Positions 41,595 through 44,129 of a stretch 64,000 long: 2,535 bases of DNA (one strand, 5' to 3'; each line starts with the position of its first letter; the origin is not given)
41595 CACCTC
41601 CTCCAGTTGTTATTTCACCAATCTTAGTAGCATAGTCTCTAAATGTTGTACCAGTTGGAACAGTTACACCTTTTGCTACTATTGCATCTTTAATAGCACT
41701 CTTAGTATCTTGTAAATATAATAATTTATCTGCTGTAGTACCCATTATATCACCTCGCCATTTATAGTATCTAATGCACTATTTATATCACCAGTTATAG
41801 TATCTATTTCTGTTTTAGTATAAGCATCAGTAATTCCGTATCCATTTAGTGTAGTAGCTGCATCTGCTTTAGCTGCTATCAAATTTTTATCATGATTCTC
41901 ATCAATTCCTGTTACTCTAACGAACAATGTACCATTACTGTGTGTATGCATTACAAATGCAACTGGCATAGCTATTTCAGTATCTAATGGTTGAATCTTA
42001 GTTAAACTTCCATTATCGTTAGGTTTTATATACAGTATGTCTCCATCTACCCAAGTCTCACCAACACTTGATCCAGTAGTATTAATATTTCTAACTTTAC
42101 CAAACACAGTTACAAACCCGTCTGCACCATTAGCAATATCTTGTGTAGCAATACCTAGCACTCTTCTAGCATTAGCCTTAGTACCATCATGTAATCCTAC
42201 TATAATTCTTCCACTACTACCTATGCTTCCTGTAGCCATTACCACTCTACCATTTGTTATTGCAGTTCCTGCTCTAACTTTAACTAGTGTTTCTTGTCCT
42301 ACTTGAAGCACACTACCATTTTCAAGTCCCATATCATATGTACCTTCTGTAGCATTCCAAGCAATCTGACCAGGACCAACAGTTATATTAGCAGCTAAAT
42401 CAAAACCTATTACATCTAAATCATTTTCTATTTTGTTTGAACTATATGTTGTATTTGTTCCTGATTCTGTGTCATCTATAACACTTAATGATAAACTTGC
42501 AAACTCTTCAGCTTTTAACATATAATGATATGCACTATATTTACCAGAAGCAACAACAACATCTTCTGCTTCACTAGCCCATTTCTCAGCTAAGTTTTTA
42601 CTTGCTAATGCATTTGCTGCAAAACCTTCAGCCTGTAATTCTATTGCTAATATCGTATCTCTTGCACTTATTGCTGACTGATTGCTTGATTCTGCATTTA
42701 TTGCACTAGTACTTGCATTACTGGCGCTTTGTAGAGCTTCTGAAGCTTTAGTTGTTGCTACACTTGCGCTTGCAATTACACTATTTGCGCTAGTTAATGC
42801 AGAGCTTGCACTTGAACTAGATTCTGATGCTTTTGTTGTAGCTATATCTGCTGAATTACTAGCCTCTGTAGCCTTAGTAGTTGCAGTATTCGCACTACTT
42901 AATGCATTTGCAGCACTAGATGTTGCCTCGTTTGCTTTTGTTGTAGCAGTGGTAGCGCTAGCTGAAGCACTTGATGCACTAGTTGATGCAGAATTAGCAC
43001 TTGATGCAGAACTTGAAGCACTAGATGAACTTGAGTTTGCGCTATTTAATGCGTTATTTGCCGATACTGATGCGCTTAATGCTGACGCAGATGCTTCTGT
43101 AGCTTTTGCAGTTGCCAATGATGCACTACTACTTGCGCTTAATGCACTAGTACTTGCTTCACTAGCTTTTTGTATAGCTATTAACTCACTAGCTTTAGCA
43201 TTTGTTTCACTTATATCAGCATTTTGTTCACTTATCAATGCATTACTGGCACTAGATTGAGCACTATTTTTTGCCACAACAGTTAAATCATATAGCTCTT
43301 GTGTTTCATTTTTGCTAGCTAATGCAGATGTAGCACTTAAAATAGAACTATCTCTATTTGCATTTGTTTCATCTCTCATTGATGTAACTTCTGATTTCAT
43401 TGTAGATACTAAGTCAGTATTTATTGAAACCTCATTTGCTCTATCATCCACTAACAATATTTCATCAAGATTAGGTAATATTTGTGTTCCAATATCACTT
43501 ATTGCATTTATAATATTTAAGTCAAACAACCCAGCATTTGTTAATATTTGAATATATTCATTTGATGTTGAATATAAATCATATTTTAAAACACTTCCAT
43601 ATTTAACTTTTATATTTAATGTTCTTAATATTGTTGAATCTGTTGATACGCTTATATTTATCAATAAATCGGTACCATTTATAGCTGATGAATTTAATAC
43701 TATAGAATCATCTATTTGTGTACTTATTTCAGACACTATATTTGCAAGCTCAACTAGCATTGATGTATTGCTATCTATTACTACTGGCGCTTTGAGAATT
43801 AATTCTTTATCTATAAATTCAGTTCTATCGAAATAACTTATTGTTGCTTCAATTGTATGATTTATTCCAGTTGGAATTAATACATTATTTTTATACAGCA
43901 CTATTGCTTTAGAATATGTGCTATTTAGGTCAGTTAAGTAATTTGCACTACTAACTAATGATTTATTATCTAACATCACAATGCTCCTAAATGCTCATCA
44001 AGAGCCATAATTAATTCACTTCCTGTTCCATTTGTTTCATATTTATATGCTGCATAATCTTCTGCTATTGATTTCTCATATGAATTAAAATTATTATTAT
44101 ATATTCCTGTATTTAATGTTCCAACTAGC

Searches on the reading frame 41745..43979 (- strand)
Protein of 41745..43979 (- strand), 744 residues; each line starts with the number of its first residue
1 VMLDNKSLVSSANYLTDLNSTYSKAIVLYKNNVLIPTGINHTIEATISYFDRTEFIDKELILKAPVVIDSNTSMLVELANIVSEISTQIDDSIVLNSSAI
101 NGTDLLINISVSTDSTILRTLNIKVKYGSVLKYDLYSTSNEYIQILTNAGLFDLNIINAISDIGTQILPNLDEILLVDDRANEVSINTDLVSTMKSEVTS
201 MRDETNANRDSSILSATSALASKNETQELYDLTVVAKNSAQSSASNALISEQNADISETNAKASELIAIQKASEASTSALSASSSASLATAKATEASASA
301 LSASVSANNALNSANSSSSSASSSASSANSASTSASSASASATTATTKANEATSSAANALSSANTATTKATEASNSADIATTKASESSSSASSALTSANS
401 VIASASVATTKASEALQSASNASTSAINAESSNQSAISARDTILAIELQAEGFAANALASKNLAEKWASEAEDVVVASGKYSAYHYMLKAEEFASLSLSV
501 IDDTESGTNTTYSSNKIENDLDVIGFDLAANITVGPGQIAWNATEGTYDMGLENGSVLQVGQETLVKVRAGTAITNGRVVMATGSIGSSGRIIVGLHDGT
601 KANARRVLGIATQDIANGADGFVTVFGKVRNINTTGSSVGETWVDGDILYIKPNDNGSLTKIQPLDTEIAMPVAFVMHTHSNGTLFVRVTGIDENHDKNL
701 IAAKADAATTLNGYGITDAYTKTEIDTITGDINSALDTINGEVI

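Call 17: search_protein_families(library=phrogs, proteins=[window:41745-43979:-], max_evalue=0.00001)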
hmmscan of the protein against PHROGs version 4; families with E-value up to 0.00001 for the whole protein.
window:41745-43979:- (744 aa): 3 families
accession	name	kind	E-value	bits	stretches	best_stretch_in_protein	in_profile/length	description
phrog_745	-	unknown function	1.6e-11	43.5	1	293-512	132-360/1452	-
phrog_3279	-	tail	4e-07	30.9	0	313-474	130-292/396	tail fiber protein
phrog_19294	-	tail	4.4e-06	26.8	1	449-498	178-227/520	tail fiber protein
